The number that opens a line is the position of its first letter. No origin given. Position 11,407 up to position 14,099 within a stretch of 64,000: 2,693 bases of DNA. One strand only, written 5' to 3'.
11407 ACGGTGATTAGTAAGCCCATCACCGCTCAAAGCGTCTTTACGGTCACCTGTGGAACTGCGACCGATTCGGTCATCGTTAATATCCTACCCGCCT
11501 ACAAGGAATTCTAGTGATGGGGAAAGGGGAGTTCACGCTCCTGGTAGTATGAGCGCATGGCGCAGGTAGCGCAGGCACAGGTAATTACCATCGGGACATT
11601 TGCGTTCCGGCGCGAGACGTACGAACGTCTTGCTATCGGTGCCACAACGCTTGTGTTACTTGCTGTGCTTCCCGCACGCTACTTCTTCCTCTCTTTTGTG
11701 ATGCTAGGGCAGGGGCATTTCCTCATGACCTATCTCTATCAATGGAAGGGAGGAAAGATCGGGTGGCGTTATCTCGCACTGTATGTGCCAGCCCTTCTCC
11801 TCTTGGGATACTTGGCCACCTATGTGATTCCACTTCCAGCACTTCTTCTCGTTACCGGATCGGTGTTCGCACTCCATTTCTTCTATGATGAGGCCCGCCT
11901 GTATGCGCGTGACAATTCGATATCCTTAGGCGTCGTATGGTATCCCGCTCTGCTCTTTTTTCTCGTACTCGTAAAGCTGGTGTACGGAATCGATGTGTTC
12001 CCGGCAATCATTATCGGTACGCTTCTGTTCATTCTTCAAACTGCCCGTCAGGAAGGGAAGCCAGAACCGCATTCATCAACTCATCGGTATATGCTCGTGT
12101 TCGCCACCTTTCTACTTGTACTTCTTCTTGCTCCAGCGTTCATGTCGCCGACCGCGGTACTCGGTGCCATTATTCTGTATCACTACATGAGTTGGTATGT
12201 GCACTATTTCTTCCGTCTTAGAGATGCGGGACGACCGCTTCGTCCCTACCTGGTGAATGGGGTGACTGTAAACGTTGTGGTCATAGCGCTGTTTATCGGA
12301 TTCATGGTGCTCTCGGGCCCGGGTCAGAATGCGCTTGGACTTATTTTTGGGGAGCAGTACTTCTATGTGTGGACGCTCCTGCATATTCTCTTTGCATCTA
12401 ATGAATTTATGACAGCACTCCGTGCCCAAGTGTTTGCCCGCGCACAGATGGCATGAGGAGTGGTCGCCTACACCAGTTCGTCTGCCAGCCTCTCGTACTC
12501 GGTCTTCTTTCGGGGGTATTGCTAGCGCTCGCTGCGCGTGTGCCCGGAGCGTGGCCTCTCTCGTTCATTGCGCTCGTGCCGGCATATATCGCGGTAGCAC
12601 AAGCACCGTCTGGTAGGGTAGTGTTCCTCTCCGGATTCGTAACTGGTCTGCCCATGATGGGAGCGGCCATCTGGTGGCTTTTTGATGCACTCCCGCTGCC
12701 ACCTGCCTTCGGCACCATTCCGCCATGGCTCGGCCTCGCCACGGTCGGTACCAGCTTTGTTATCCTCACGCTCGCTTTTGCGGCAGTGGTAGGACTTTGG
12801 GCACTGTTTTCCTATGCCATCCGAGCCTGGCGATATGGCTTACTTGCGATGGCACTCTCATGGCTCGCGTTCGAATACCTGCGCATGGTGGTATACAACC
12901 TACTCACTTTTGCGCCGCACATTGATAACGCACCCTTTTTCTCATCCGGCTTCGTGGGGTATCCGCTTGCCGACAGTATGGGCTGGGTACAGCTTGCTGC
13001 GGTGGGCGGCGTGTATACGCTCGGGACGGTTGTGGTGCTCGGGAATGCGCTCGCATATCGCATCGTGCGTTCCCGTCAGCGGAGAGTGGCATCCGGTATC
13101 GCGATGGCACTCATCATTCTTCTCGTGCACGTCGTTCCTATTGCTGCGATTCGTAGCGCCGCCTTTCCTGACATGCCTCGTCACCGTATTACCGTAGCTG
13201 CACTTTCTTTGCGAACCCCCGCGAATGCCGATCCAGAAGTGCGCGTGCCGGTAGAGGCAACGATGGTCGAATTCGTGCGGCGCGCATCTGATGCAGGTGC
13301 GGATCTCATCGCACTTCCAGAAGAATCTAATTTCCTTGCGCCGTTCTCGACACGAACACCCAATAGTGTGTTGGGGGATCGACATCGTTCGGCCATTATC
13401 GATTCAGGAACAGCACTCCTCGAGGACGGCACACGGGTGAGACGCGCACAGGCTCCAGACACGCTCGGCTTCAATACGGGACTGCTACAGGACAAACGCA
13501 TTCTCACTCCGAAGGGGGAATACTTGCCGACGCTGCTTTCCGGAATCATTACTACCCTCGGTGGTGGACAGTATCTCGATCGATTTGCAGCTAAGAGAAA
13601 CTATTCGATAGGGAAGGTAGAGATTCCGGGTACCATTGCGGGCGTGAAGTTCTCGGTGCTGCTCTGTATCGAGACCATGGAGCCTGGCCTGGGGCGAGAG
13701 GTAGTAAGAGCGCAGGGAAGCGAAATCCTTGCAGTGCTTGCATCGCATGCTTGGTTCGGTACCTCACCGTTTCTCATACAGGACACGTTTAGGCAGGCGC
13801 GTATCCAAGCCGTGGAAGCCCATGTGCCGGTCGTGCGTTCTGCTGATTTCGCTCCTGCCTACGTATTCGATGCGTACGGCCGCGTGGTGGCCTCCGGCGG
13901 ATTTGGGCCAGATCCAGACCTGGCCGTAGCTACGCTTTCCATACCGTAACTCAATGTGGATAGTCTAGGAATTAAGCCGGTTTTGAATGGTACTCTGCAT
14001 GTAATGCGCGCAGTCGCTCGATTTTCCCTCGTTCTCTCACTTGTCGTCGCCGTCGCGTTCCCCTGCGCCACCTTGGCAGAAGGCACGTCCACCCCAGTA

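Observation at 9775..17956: Five-gene surface operon: two CARDB-like paralogs with a conserved ...P.(Y/F)(K/E)EF C-terminus bracketing a membrane protein, an Lnt-like acyltransferase and a C-terminally anchored wall protein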

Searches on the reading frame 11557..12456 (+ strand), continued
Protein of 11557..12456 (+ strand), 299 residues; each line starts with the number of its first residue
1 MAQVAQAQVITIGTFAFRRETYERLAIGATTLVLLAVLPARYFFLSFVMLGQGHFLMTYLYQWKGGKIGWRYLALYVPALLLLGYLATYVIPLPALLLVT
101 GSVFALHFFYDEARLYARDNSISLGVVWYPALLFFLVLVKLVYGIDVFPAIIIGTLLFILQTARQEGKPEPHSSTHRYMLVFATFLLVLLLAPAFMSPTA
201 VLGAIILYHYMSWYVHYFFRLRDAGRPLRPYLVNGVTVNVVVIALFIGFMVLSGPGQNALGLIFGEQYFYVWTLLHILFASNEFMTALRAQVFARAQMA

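Call 39: search_protein_families(library=ncbifam, proteins=[L005:1488-2282:+, L006:3593-4399:+, L009:7205-8017:+, L009:6491-7201:+, L006:4432-5274:+, L005:823-1491:+, L005:3125-3580:+, L006:418-1839:-], max_evalue=0.01)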
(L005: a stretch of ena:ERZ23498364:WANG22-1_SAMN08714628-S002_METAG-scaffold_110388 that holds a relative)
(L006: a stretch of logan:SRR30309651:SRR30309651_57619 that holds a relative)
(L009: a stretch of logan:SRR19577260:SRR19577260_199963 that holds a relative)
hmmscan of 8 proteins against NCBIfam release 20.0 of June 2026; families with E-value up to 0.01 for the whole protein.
L005:1488-2282:+ (264 aa): 6 families
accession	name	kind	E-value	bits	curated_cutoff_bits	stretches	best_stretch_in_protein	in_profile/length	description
NF009513.0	PRK12872.1-3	equivalog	7.7e-11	42.1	288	1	21-214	33-228/293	prenyltransferase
NF010117.0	PRK13591.1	equivalog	2.3e-09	36.8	238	1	46-215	67-237/307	prenyltransferase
NF009523.0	PRK12884.1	equivalog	6.4e-09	35.4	269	1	18-211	17-209/279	prenyltransferase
NF009522.0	PRK12883.1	equivalog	9.6e-07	28.6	353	1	53-199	53-196/279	geranylgeranylglycerol-phosphate geranylgeranyltransferase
NF009521.0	PRK12882.1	equivalog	2.4e-05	23.7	296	1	51-214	53-213/280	geranylgeranylglycerol-phosphate geranylgeranyltransferase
NF009512.0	PRK12872.1-1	equivalog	0.0039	16.8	278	0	46-212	48-230/303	geranylgeranylglycerol-phosphate geranylgeranyltransferase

L006:3593-4399:+ (268 aa): 4 families
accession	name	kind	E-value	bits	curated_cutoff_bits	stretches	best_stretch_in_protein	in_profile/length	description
NF010117.0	PRK13591.1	equivalog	8.5e-08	31.6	238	1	57-242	76-260/307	prenyltransferase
NF005742.0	PRK07566.1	equivalog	1.9e-05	23.9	313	1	39-237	66-270/315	chlorophyll synthase ChlG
NF009521.0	PRK12882.1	equivalog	0.0011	18.3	296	1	57-220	57-217/280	geranylgeranylglycerol-phosphate geranylgeranyltransferase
TIGR01476.1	chlor_syn_BchG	subfamily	0.0025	17.3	212.3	1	45-227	44-233/283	(bacterio)chlorophyll synthase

L009:7205-8017:+ (270 aa): 14 families
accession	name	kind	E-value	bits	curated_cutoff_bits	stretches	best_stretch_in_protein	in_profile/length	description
NF009523.0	PRK12884.1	equivalog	1e-11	44.5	269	1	19-236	21-233/279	prenyltransferase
NF009521.0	PRK12882.1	equivalog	1.8e-11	43.8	296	1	12-220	19-221/280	geranylgeranylglycerol-phosphate geranylgeranyltransferase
NF010117.0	PRK13591.1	equivalog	6e-11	42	238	1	7-217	30-239/307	prenyltransferase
NF009513.0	PRK12872.1-3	equivalog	4.6e-10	39.5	288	1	42-219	60-233/293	prenyltransferase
NF009522.0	PRK12883.1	equivalog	7.2e-10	38.8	353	1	13-201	18-198/279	geranylgeranylglycerol-phosphate geranylgeranyltransferase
NF009512.0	PRK12872.1-1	equivalog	5.5e-08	32.7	278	1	38-213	42-231/303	geranylgeranylglycerol-phosphate geranylgeranyltransferase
NF009516.0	PRK12875.1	equivalog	8.9e-06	25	205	1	69-239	93-257/292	prenyltransferase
TIGR01475.1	ubiA_other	subfamily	0.0004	19.9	180.8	1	16-238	20-242/282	UbiA-like polyprenyltransferase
NF041584.1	MqnP_SCO4491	exception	0.00043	20.1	420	1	20-235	25-243/285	menaquinone biosynthesis prenyltransferase MqnP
NF004751.0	PRK06080.1-3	equivalog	0.00064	19.4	264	1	135-252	152-272/296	1,4-dihydroxy-2-naphthoate polyprenyltransferase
NF005742.0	PRK07566.1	equivalog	0.00076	18.7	313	1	52-202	83-235/315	chlorophyll synthase ChlG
NF004749.0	PRK06080.1-1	equivalog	0.00085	18.5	277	0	127-215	151-241/311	1,4-dihydroxy-2-naphthoate polyprenyltransferase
NF041585.1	MqnP_Cj_Hp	exception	0.0063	16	375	0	40-218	45-225/281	menaquinone biosynthesis prenyltransferase MqnP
NF009526.0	PRK12888.1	equivalog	0.0093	15.4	364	0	16-235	33-255/301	4-hydroxybenzoate octaprenyltransferase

L009:6491-7201:+ (236 aa): 1 family
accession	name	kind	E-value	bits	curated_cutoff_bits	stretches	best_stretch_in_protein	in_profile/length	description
TIGR01128.2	holA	equivalog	2e-13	50.4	80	1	124-235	196-315/316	DNA polymerase III subunit delta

L006:4432-5274:+ (280 aa): 1 family
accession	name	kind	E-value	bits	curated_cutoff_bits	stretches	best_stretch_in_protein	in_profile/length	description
TIGR04324.1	SpoChoClust_2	subfamily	6.4e-12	45.6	150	1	42-276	2-212/248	sporadic carbohydrate cluster 2OG-Fe(II) oxygenase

L005:823-1491:+ (222 aa): 1 family
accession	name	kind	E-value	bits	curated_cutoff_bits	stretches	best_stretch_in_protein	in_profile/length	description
NF052566.1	OrLpdHdlsOlsERhiz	equivalog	5.1e-17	62.1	475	1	70-215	107-254/293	ornithine lipid hydroxylase OlsE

L005:3125-3580:+ (152 aa): 16 families
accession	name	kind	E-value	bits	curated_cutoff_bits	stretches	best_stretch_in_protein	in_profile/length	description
NF041169.1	f2_encap_cargo4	exception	3.9e-25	88.8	450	1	33-151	30-159/334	family 2 encapsulin nanocompartment cargo protein polyprenyl transferase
NF040698.1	IdsA_Meth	equivalog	1.6e-21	76.9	468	1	33-145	30-142/328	short chain isoprenyl diphosphate synthase IdsA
NF045485.1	FPPsyn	subfamily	2e-21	76.4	275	1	28-140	23-134/288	farnesyl diphosphate synthase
NF041003.1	GGPP_syn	equivalog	1.8e-20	73.3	500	1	34-127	29-122/326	geranylgeranyl diphosphate synthase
TIGR02748.1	GerC3_HepT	equivalog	2.7e-19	69.4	456.55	1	31-146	29-144/319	heptaprenyl diphosphate synthase component II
NF045685.1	GGPPSynCrtE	equivalog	1e-18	67.4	460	1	27-133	28-133/293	geranylgeranyl diphosphate synthase CrtE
NF008140.0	PRK10888.1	equivalog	4.3e-18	65.7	412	1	40-130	39-129/323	octaprenyl diphosphate synthase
NF045628.1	HxpDPsynlarge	equivalog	3.2e-17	62.5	500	1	40-146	30-136/311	hexaprenyl-diphosphate synthase large subunit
NF045549.1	GGPPsyn_IdsB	equivalog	1.1e-15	57.6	475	1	44-137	64-157/346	geranylgeranyl diphosphate synthase IdsB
NF040789.2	gerfarn_diphsyn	equivalog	3.2e-15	56.1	560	1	64-129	81-146/345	geranylfarnesyl diphosphate synthase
NF040936.1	hexpp_archaea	equivalog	3.5e-14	52.8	400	1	44-124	40-120/275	hexaprenyl pyrophosphate synthase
NF042417.1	NPPPS_Mycobact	equivalog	4.9e-14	52.1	600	1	35-122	46-134/335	nonaprenyl/(2E,6E)-farnesyl/geranylgeranyl diphosphat synthase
NF040627.1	GFPS_Meth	equivalog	8.8e-12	45.1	600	1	40-145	35-139/285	geranylfarnesyl diphosphate synthase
NF007877.0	PRK10581.1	equivalog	8.9e-12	44.8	321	1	43-125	42-126/299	(2E,6E)-farnesyl diphosphate synthase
TIGR02749.1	prenyl_cyano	equivalog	1.6e-11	43.8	383.2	1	40-122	39-124/322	solanesyl diphosphate synthase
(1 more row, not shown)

L006:418-1839:- (473 aa): 25 families
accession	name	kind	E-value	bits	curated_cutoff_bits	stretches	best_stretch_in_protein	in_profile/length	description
NF033640.1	N_Twi_rSAM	subfamily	2.2e-43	148.9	170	1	48-385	2-369/398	twitch domain-containing radical SAM protein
TIGR02666.1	moaA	equivalog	1.1e-15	57.5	284.05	1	150-320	19-186/336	GTP 3',8-cyclase MoaA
NF001199.0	PRK00164.2-1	equivalog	4.3e-15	55.7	231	1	146-328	17-189/308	GTP 3',8-cyclase MoaA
TIGR04545.1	rSAM_ahbD_hemeb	equivalog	1.2e-14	54.5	500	1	142-386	1-235/339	heme b synthase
TIGR02668.1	moaA_archaeal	equivalog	4.6e-14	52.1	325.25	1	146-315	15-174/303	GTP 3',8-cyclase MoaA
TIGR04317.1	W_rSAM_matur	equivalog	5.7e-14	52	380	1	145-319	8-176/349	tungsten cofactor oxidoreductase radical SAM maturase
TIGR04055.1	rSAM_NirJ2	equivalog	6.2e-13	49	500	1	150-309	9-156/326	putative heme d1 biosynthesis radical SAM protein NirJ2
TIGR04311.1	rSAM_Geo_metal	subfamily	9e-13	48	400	1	139-313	1-173/423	radical SAM/SPASM family putative metalloenzyme maturase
NF038283.1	viperin_w_prok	equivalog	1.9e-11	43.7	180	1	149-307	10-170/281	viperin family antiviral radical SAM protein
TIGR03942.1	sulfatase_rSAM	equivalog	2.2e-10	40.1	349.45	1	149-329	9-192/363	anaerobic sulfatase maturase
TIGR03962.1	mycofact_rSAM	equivalog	1.1e-09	38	265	1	139-323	10-182/339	mycofactocin radical SAM maturase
NF050035.1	rSAM_WgK_link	exception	1.5e-09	37.4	650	1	139-315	7-172/367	radical SAM/SPASM peptide maturase WgkB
TIGR04051.1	rSAM_NirJ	equivalog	8.2e-09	34.9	515.45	1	150-317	11-166/354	heme d1 biosynthesis radical SAM protein NirJ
NF041298.1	rSAM_mat_DynA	equivalog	1.3e-08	34.3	450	1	150-312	10-172/356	dynobactin maturation radical SAM/SPASM protein DynA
TIGR04163.1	rSAM_cobopep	equivalog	2e-08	33.4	375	1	146-314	69-235/428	peptide-modifying radical SAM enzyme CbpB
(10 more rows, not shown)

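Call 42: find_related_loci(query=A1, collection=genome_contigs, flank=6000)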
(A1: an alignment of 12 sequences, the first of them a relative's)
Query A1 (299 aa) in genome_contigs; peptide patterns used: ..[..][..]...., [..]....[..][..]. (x = any residue, [..] = any of these).
75 stretches matched a pattern; 1 encode a relative of the query (tblastn E <= 1e-3); 1 distinct loci.
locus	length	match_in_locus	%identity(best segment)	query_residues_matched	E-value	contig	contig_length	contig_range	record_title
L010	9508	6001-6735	32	45-291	1e-28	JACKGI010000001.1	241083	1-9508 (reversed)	MAG: Candidatus Nomurabacteria bacterium isolate HK-STAS-PATE-30 HK-STAS-PATE-30_1, whole genome shotgun sequence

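Call 44: search_protein_families(library=pfam, proteins=[L010:339-977:+, L010:999-2516:+, L010:3406-4053:+, L010:4372-4743:-, L010:4754-5170:-, L010:5454-5834:-, L010:7007-9172:+], max_evalue=0.001)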
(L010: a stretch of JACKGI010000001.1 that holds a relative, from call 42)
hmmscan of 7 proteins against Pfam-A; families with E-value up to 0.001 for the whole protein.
L010:339-977:+ (212 aa): 0 families

L010:999-2516:+ (505 aa): 17 families
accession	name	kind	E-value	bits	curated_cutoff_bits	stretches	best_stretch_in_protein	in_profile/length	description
PF00005.33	ABC_tran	-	4.9e-47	160.4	25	2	33-172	1-137/137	ABC transporter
PF13304.12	AAA_21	-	2e-18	68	27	1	142-200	236-300/304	AAA domain, putative AbiEii toxin, Type IV TA system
PF02463.25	SMC_N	-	1.1e-12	48.3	40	1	111-208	111-207/220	RecF/RecN/SMC N terminal domain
PF03193.22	RsgA_GTPase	-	2.6e-07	31.1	30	0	45-75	108-138/174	RsgA GTPase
PF13555.12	AAA_29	-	1.3e-06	28.5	27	0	42-60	22-39/61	P-loop containing region of AAA domain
PF13401.12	AAA_22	-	1.4e-06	29.1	27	0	340-400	7-64/130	AAA domain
PF13479.12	AAA_24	-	1.8e-05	25.1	27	0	341-358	5-22/195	AAA domain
PF13175.12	AAA_15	-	3.1e-05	24.2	32.1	0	47-265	27-185/374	AAA ATPase domain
PF20720.3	nSTAND3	-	3.8e-05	23.9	27.2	0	334-364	13-43/155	Novel STAND NTPase 3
PF13604.12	AAA_30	-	7.7e-05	22.9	27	0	47-257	22-175/191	AAA domain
PF13481.12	AAA_25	-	7.8e-05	22.8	27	0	331-370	26-65/195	AAA domain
PF12848.13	ABC_tran_Xtn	-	0.00014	22.3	25.9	1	215-285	3-72/85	ABC transporter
PF05729.18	NACHT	-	0.00014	22.2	26.7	0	343-367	5-29/167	NACHT domain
PF13476.12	AAA_23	-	0.00024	22.2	27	0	343-361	24-42/201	AAA domain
PF13173.12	AAA_14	-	0.00028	21.3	27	0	341-386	5-37/129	AAA domain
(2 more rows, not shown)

L010:3406-4053:+ (215 aa): 0 families

L010:4372-4743:- (123 aa): 1 family
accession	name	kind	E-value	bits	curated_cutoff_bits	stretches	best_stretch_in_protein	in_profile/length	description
PF02411.20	MerT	-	2e-06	28.3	32.9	1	12-111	14-111/116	MerT mercuric transport protein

L010:4754-5170:- (138 aa): 0 families

L010:5454-5834:- (126 aa): 0 families

L010:7007-9172:+ (721 aa): 7 families
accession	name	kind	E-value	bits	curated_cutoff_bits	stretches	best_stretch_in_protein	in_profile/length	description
PF00009.33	GTP_EFTU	-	1.1e-60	205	26.5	1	9-292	2-188/188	Elongation factor Tu GTP binding domain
PF03764.24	EFG_IV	-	8.6e-41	139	24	1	490-623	1-121/121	Elongation factor G, domain IV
PF14492.12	EFG_III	-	8.6e-32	109.5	27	1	415-488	1-74/75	Elongation Factor G, domain III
PF00679.30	EFG_C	-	3.2e-31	107.6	27.9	1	626-709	2-86/89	Elongation factor G C-terminus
PF03144.31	GTP_EFTU_D2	-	1.2e-17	64.5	30.3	1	335-402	1-73/73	Elongation factor Tu domain 2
PF22042.2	EF-G_D2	-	2.5e-17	63.2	27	1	321-403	2-83/84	Elongation factor G domain 2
PF16658.11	RF3_C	-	9.4e-09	35.6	40.1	1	417-506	8-97/132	Class II release factor RF3, C-terminal domain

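Call 45: find_encoding_contigs(protein=P0020, flank=4000, max_places=1)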
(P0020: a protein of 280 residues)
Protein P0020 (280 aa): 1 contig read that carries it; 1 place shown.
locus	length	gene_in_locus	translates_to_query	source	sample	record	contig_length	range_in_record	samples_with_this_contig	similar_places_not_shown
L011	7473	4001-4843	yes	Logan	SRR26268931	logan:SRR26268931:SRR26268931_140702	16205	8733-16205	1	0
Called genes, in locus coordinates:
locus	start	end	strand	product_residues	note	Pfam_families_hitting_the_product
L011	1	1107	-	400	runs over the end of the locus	PF26550:Tricorn_2nd (faint), PF07676:PD40 (faint)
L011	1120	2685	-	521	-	-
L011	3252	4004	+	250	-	PF01040:UbiA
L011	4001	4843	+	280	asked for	-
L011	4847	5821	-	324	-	-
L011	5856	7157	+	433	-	PF08245:Mur_ligase_M, PF02875:Mur_ligase_C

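Call 46: find_encoding_contigs(protein=P0161, flank=4000, max_places=1)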
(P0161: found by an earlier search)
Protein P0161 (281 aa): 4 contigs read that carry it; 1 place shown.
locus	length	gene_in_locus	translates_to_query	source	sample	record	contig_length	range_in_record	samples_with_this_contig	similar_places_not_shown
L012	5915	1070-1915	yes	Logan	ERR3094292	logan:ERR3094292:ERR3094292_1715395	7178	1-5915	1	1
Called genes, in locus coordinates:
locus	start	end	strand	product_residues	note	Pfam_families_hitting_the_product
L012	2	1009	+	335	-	?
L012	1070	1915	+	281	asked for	-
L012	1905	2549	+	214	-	PF14360:PAP2_C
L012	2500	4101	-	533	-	PF20154:LNT_N, PF00795:CN_hydrolase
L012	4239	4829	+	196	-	-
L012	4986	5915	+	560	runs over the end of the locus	-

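Call 47: find_encoding_contigs(protein=P0100, flank=4000, max_places=1)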
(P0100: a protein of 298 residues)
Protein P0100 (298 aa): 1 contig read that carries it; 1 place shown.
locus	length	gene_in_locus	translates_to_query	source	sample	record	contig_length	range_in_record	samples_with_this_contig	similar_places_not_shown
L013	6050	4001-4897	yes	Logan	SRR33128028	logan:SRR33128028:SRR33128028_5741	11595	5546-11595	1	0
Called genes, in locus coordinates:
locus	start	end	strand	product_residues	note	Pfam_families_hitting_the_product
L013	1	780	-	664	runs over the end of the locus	PF00111:Fer2, PF13510:Fer2_4, PF10588:NADH-G_4Fe-4S_3, PF22117:Fer4_Nqo3, PF22151:Fer4_NDSU1, PF00384:Molybdopterin, PF09326:NADH_dhqG_C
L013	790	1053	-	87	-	-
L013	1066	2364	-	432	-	PF01512:Complex1_51K, PF10531:SLBB (weak), PF22461:SLBB_2, PF10589:NADH_4Fe-4S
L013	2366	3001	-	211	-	PF01257:2Fe-2S_thioredx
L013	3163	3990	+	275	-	PF01040:UbiA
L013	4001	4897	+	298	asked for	-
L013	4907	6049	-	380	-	?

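Call 48: search_solved_structures(query=A4, max_evalue=10)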
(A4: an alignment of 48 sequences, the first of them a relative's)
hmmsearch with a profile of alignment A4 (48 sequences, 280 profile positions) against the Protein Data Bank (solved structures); distinct sequences matched with E-value up to 10: 0.

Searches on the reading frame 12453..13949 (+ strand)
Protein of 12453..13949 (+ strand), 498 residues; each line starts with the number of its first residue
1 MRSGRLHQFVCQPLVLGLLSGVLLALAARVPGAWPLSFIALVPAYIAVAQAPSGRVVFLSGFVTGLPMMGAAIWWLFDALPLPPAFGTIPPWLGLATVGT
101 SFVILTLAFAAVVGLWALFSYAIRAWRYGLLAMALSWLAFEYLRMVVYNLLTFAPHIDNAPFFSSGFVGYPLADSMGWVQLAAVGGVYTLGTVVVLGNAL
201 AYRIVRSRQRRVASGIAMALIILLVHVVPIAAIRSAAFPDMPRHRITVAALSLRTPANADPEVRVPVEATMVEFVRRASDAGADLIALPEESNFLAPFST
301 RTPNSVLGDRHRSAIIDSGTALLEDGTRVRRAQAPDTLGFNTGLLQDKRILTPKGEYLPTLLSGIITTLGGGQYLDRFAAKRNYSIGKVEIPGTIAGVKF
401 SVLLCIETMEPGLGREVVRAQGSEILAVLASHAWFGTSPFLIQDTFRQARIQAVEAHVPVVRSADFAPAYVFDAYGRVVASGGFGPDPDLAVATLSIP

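Call 3: search_protein_families(library=pfam, proteins=[window:12453-13949:+], max_evalue=0.1)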
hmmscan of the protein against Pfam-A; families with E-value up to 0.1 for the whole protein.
window:12453-13949:+ (498 aa): 2 families
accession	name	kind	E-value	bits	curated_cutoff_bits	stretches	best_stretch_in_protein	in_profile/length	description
PF20154.4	LNT_N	-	1e-14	55.4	27.1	1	20-200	1-159/159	Apolipoprotein N-acyltransferase N-terminal domain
PF00795.27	CN_hydrolase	-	5.8e-07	29.6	23.2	1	270-484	20-236/256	Carbon-nitrogen hydrolase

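Call 4: search_protein_families(library=ncbifam, proteins=[window:12453-13949:+], max_evalue=0.1)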
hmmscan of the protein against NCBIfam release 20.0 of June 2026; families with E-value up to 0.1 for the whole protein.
window:12453-13949:+ (498 aa): 1 family
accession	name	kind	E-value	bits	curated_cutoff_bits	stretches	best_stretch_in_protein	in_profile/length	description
TIGR00546.1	lnt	equivalog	1.4e-32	113.4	132.9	1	68-477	5-394/395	apolipoprotein N-acyltransferase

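Call 20: search_solved_structures(query=window:12453-13949:+, show_alignments=2, max_evalue=0.01)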
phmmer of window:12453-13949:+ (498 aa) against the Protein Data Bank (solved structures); distinct sequences matched with E-value up to 0.01: 0.

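Call 22: search_solved_structures(query=A2, show_alignments=1, max_evalue=1)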
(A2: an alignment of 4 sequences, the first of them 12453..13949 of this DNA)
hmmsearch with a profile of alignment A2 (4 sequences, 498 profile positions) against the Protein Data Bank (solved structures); distinct sequences matched with E-value up to 1: 1.
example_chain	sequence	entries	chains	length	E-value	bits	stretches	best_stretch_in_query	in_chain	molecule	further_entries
7zqe_M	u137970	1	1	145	0.065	15.1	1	226-278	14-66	Plastocyanin, chloroplastic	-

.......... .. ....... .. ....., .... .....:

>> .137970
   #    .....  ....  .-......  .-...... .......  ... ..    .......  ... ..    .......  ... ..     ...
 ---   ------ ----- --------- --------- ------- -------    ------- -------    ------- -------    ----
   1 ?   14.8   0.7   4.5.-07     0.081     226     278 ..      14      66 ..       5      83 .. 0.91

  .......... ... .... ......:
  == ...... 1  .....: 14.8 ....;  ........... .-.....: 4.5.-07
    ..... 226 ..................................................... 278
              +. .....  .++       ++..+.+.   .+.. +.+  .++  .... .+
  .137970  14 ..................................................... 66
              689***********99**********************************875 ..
